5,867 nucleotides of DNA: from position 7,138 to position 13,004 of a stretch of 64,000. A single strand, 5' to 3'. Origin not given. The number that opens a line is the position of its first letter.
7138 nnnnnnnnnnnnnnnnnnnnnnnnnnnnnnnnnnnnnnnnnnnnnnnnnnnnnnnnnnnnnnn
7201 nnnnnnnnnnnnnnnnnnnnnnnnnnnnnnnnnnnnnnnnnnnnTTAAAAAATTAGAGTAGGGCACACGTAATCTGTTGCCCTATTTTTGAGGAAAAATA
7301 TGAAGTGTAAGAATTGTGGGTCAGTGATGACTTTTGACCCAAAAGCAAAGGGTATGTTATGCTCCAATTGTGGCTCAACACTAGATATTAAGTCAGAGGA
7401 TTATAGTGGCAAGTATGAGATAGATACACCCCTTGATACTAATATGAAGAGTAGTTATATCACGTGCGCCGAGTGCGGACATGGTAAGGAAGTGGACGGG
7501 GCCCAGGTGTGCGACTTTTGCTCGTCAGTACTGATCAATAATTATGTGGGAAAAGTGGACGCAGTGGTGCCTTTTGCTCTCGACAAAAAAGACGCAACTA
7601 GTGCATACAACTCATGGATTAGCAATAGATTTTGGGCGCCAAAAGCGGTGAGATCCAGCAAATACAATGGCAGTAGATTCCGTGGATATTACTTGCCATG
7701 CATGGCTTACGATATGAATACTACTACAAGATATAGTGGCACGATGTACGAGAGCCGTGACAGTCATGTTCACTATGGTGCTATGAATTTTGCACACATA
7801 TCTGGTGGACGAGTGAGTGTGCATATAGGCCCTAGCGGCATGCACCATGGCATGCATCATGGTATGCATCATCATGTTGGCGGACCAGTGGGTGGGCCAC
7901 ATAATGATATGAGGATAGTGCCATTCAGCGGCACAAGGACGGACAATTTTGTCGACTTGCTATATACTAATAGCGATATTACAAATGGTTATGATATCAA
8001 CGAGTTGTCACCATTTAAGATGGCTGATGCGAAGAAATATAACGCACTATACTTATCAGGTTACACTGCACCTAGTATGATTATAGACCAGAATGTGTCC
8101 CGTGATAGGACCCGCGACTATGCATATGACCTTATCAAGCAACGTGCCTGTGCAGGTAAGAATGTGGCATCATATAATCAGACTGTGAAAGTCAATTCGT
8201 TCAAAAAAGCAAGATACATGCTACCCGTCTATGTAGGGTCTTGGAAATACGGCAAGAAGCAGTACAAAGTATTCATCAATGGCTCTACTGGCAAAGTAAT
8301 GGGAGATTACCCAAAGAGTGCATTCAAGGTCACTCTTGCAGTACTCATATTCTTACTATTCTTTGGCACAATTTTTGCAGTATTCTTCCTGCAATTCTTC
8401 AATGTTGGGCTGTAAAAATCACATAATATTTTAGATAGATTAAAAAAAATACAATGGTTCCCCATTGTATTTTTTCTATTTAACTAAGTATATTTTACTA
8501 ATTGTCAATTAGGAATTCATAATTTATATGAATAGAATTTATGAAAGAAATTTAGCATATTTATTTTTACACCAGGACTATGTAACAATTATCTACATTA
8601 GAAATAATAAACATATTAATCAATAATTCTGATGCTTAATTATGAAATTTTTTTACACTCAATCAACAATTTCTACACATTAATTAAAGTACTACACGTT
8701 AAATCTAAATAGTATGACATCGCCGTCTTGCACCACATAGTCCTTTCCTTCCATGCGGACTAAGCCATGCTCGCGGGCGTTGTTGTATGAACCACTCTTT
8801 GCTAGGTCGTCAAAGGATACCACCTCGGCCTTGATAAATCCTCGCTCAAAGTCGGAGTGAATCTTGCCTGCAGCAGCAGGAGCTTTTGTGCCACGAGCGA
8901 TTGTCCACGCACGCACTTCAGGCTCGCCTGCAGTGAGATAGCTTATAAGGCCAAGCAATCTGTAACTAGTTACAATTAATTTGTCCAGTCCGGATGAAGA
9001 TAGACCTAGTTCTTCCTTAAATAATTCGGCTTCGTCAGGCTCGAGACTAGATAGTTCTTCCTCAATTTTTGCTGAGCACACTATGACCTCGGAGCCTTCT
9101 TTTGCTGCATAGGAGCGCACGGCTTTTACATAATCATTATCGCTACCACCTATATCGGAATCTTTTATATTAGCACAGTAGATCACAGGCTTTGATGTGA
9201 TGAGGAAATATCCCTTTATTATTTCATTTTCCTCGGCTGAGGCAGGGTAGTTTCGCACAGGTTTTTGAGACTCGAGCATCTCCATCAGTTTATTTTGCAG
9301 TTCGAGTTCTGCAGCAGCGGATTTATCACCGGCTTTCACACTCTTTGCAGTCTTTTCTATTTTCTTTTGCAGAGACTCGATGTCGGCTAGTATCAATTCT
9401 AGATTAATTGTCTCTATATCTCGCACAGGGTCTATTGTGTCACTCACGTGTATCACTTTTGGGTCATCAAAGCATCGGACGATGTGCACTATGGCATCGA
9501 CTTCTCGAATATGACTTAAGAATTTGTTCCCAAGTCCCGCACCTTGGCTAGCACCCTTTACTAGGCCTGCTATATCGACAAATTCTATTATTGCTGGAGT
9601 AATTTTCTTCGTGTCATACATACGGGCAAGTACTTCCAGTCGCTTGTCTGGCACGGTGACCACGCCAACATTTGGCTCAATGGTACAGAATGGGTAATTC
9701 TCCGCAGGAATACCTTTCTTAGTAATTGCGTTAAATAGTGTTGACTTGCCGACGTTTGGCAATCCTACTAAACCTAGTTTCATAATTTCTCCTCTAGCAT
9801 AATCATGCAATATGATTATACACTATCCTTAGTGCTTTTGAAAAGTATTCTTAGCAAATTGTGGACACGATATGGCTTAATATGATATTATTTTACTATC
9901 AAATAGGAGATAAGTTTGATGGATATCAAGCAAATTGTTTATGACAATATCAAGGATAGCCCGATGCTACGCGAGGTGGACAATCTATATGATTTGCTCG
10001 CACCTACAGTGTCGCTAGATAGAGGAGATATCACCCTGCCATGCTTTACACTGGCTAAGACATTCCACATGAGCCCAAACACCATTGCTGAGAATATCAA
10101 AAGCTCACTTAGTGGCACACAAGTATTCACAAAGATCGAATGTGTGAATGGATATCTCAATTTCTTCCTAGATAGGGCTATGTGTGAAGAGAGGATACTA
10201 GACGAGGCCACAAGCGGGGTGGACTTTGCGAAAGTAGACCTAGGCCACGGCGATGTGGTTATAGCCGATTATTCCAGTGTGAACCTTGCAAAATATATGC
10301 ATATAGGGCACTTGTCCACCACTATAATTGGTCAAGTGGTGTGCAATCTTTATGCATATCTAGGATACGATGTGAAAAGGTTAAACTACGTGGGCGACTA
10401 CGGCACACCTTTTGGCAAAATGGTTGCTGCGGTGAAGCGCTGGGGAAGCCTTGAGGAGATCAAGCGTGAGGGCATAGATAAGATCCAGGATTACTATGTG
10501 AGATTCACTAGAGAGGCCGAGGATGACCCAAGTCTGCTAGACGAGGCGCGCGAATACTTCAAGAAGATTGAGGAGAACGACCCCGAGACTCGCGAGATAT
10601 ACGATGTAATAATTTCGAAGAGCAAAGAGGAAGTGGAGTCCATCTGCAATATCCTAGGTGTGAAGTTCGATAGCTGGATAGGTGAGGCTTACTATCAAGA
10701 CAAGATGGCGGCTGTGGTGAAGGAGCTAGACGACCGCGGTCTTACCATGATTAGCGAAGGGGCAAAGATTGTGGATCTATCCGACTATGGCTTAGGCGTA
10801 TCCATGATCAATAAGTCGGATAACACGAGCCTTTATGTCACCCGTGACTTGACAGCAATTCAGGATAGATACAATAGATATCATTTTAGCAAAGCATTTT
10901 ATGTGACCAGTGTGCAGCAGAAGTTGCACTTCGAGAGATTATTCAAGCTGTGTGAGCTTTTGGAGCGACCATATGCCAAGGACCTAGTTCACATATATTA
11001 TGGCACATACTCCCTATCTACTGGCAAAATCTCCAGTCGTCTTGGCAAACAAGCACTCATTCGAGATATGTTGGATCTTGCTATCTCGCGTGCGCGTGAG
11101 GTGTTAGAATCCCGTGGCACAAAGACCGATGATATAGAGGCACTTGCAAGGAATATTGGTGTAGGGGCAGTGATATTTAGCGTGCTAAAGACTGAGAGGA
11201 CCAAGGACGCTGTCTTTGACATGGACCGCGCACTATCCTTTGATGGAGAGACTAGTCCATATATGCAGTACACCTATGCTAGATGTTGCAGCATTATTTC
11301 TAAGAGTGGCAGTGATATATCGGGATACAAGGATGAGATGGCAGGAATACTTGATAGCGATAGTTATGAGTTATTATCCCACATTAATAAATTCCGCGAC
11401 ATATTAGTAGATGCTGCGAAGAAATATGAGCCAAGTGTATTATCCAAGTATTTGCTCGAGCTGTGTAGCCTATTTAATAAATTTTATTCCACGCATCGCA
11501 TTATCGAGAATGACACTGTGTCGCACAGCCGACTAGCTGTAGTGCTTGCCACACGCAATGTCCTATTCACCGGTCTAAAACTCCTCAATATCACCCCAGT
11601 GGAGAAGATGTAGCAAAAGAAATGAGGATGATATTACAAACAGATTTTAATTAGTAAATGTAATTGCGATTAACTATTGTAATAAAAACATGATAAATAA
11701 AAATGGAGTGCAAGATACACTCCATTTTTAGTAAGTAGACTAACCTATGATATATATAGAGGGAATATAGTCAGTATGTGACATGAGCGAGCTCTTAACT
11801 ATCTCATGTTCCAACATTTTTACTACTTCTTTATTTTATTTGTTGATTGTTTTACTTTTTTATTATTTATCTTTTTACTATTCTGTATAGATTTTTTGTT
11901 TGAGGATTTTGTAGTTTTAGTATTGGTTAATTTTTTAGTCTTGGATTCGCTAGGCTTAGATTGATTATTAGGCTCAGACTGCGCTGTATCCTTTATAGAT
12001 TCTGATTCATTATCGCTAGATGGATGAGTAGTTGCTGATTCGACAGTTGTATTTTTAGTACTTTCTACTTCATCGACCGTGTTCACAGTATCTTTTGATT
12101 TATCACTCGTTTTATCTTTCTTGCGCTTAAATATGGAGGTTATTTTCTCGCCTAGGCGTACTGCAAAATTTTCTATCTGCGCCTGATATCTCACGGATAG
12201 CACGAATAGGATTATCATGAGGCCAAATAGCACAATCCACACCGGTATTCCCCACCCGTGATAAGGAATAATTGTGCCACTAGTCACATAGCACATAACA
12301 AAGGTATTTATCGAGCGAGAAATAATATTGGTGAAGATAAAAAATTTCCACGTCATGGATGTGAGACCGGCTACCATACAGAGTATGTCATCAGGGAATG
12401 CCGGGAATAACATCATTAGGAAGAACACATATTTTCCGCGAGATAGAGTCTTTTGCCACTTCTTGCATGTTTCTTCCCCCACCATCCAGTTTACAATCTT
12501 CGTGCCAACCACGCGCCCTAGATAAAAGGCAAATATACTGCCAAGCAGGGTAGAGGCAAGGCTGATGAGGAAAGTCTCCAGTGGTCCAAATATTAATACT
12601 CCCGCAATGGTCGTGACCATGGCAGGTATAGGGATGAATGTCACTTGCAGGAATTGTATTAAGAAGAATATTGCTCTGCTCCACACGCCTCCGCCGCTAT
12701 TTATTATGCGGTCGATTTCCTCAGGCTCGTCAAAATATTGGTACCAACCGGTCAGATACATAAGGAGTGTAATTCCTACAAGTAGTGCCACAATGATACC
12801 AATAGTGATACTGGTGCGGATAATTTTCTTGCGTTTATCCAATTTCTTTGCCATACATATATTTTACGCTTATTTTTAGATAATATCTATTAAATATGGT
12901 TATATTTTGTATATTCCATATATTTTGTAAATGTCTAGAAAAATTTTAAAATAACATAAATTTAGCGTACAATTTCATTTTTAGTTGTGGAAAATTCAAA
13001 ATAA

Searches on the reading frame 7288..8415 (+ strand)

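Call 53: search_protein_families(library=pfam, proteins=[window:7288-8415:+], max_evalue=0.0001)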
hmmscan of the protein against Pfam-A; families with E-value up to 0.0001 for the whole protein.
window:7288-8415:+ (375 aa): 1 family
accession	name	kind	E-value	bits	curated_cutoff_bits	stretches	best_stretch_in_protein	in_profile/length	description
PF08271.17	Zn_Ribbon_TF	-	4.2e-06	26.6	29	1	5-35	1-32/43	TFIIB zinc-binding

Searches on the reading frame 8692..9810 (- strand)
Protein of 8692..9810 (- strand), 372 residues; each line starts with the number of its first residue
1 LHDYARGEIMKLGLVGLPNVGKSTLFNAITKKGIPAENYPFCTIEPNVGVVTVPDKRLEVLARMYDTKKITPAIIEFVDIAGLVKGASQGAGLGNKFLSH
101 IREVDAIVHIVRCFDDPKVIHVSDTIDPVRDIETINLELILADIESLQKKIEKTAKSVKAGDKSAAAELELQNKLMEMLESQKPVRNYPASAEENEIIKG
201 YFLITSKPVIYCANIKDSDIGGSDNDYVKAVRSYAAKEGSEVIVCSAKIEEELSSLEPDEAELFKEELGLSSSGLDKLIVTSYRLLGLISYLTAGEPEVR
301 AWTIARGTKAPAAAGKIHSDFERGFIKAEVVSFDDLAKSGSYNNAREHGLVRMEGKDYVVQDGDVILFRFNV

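Call 53: search_protein_families(library=pfam, proteins=[window:8692-9810:-], max_evalue=0.0001)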
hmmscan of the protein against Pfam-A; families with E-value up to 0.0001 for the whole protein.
window:8692-9810:- (372 aa): 3 families
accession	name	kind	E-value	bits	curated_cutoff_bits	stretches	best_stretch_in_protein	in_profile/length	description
PF06071.19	YchF-GTPase_C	-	5.7e-38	129.3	27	1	288-371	1-84/84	Protein of unknown function (DUF933)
PF01926.29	MMR_HSR1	-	5e-22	78.6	21.9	1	12-123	2-86/113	50S ribosome-binding GTPase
PF02421.24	FeoB_N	-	3.9e-08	33.4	27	1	11-60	2-51/156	Ferrous iron transport protein B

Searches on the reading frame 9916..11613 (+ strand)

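Call 53: search_protein_families(library=pfam, proteins=[window:9916-11613:+], max_evalue=0.0001)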
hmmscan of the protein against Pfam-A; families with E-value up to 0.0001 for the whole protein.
window:9916-11613:+ (565 aa): 3 families
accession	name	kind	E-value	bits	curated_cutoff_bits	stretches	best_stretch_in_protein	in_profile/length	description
PF00750.26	tRNA-synt_1d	-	1.3e-72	245.2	23.3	1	107-435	14-348/349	tRNA synthetases class I (R), catalytic domain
PF05746.21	DALR_1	-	4.7e-29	101.3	22.3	1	450-565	1-117/117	DALR anticodon binding domain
PF03485.21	Arg_tRNA_synt_N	-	3.4e-11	44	21.5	1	28-85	26-85/85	Arginyl tRNA synthetase N terminal domain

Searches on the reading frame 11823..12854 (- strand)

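Call 53: search_protein_families(library=pfam, proteins=[window:11823-12854:-], max_evalue=0.0001)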
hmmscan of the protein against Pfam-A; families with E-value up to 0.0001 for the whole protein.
window:11823-12854:- (343 aa): 1 family
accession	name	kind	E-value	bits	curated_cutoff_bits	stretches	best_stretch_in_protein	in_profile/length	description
PF09335.16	VTT_dom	-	1.5e-21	77.5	33.9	1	76-191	1-121/123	VTT domain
